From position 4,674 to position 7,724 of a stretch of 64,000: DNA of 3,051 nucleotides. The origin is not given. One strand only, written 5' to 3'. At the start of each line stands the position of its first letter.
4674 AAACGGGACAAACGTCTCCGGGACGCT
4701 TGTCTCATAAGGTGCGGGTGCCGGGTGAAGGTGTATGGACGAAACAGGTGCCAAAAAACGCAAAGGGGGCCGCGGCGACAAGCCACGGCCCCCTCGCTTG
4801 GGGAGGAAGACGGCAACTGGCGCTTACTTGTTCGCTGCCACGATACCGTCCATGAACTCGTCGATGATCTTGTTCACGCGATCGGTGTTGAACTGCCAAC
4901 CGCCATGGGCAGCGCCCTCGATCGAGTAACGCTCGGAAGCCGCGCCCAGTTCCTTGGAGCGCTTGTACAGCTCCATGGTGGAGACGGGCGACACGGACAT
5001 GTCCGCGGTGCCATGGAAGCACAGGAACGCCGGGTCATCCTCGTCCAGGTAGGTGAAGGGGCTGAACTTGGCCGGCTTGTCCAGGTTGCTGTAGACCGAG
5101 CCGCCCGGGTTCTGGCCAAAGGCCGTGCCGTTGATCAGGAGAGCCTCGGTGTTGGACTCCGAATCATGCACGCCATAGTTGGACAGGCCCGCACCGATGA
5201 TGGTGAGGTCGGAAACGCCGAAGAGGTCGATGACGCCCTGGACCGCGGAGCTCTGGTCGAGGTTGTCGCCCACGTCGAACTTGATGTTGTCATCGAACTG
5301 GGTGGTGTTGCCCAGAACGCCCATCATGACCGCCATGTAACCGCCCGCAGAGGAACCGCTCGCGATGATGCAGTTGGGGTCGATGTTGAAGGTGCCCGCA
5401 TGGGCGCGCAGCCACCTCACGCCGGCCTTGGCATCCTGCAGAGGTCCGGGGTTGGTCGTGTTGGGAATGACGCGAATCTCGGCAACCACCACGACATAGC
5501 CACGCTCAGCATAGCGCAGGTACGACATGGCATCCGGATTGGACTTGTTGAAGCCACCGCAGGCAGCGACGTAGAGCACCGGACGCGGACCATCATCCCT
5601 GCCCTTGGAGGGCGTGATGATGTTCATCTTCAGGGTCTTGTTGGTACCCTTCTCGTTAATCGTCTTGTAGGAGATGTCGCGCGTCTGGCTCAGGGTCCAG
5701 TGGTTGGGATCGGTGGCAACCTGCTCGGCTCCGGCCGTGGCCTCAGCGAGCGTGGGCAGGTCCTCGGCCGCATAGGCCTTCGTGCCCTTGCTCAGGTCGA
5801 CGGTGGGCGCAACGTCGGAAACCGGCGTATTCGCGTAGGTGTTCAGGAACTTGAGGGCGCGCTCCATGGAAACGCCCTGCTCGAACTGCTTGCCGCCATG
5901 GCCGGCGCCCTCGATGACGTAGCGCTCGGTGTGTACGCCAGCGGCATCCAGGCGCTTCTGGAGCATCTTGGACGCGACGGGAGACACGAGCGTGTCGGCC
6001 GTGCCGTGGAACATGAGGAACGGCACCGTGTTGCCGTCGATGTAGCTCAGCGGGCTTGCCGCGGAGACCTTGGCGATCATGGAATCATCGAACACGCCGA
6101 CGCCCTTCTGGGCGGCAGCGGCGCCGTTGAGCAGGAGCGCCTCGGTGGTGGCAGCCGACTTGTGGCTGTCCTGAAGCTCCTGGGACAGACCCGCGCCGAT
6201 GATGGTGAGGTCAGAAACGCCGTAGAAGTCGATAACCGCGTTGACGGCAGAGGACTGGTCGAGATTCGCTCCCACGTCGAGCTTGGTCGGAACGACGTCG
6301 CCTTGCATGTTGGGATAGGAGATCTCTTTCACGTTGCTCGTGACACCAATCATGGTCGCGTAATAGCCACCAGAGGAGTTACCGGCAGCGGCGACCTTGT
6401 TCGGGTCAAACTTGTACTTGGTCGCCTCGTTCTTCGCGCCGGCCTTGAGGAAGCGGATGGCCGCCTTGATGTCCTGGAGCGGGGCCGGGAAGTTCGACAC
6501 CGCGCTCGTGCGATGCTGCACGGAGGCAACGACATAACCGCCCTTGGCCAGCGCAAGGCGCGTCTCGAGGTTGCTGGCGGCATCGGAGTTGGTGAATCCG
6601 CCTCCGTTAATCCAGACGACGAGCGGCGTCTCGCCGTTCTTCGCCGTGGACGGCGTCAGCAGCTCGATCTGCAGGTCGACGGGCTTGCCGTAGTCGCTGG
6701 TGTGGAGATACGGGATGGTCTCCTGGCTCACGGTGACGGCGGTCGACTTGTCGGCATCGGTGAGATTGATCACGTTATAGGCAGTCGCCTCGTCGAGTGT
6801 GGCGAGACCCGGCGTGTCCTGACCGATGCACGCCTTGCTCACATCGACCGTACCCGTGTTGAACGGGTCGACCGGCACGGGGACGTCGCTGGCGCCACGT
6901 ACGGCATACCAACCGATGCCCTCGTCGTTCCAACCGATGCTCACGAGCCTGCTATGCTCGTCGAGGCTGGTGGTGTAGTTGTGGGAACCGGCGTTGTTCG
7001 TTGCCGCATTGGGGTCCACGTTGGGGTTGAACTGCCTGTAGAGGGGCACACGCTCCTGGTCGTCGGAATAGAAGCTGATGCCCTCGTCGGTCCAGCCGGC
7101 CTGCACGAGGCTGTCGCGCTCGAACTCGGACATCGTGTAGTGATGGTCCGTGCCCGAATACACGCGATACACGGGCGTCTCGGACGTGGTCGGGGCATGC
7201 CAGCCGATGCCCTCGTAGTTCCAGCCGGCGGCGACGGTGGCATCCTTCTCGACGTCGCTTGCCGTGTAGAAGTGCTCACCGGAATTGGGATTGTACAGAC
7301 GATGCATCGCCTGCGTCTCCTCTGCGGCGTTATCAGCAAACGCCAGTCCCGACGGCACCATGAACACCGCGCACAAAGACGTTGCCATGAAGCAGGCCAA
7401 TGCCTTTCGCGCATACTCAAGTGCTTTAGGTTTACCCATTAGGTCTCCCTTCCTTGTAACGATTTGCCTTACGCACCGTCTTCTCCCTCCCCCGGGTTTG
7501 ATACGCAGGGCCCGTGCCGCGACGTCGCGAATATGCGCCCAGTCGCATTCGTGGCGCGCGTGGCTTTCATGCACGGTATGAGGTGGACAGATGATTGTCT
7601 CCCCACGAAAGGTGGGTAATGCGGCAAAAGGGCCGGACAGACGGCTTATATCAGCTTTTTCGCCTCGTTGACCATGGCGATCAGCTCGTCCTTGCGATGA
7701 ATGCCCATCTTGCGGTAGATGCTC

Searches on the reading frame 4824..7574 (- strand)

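Call 61: search_protein_families(library=pfam, proteins=[window:4824-7574:-], max_evalue=0.001)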
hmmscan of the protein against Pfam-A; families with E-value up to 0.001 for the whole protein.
window:4824-7574:- (916 aa): 8 families
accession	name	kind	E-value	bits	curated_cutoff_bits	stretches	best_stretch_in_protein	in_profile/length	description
PF20434.5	BD-FAE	-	4.8e-84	281.6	26.8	2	306-542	4-215/215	BD-FAE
PF18885.6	DUF5648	-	3.8e-44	150.6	25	1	90-224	2-133/134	Domain of unknown function (DUF5648)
PF07859.19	Abhydrolase_3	-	8.3e-22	78.4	25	2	319-560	1-207/210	alpha/beta hydrolase fold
PF00326.27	Peptidase_S9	-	1.6e-21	77.2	22.6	1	502-582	131-211/213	Prolyl oligopeptidase family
PF00135.34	COesterase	-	1.5e-11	44.4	27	1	635-751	72-200/515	Carboxylesterase family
PF02129.25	Peptidase_S15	-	1.1e-09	38.8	23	0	647-751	4-112/262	X-Pro dipeptidyl-peptidase (S15 family)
PF12146.15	Hydrolase_4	-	7.4e-06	25.9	27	0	516-559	191-232/239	Serine aminopeptidase, S33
PF12697.13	Abhydrolase_6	-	0.00013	23.1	26.3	0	319-559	1-204/217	Alpha/beta hydrolase family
